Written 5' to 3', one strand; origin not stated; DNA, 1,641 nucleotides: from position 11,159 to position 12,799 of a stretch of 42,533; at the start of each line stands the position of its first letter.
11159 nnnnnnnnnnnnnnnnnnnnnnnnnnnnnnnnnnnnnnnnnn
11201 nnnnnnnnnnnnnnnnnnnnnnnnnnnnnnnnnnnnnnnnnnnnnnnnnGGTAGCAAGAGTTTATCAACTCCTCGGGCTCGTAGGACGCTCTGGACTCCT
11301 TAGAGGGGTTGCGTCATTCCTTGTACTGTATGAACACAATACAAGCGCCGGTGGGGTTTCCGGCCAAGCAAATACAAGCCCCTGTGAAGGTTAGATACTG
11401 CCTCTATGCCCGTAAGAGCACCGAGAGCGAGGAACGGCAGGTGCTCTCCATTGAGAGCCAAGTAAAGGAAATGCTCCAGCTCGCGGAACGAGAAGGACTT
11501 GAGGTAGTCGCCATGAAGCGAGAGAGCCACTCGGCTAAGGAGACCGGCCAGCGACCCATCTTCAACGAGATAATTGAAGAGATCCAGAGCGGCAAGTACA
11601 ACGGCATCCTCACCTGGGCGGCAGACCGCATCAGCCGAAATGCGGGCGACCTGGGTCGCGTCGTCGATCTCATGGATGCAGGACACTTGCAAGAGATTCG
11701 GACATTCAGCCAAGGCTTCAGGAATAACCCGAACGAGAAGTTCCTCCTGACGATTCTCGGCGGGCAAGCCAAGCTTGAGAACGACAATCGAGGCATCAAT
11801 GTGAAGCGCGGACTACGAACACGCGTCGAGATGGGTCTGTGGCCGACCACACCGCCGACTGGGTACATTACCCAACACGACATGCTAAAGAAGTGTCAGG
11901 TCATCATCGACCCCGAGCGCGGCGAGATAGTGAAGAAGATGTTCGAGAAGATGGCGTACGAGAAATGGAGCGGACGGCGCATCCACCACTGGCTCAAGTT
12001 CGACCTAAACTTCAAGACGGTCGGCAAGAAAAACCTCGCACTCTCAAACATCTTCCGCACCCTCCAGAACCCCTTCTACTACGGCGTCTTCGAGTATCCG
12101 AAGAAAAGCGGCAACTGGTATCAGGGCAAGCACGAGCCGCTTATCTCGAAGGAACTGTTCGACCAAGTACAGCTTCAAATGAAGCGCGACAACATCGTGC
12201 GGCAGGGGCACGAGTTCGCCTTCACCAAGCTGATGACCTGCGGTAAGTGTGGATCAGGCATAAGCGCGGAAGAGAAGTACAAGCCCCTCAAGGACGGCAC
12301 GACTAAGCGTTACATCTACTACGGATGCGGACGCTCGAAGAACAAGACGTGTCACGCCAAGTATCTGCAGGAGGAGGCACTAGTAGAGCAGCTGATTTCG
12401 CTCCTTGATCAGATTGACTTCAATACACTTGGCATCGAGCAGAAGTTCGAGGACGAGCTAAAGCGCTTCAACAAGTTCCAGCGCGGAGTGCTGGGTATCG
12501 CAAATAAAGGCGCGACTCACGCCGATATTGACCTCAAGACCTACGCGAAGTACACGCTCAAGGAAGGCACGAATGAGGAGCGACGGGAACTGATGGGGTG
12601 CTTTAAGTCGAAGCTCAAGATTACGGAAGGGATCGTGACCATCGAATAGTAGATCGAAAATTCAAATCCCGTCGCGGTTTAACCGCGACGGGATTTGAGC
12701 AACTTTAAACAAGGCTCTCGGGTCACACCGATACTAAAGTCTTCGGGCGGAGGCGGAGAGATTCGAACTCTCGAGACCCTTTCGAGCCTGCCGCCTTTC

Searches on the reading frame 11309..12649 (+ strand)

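Call 8: search_protein_families(library=pfam, proteins=[window:11309-12649:+], max_evalue=0.01)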
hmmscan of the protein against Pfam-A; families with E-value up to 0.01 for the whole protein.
window:11309-12649:+ (446 aa): 3 families
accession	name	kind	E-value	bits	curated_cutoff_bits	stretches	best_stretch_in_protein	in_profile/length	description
PF00239.26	Resolvase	-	2e-19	70.6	23.3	1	32-176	3-143/145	Resolvase, N terminal domain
PF07508.19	Recombinase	-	1.1e-14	54.9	21.1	1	202-293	1-101/102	Recombinase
PF13408.12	Zn_ribbon_recom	-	1.8e-08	35.1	25.3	1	305-363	2-54/58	Recombinase zinc beta ribbon domain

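Call 99: search_protein_families(library=padloc, proteins=[window:11309-12649:+], max_evalue=0.001)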
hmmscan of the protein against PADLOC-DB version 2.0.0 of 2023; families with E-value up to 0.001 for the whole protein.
window:11309-12649:+ (446 aa): 0 families
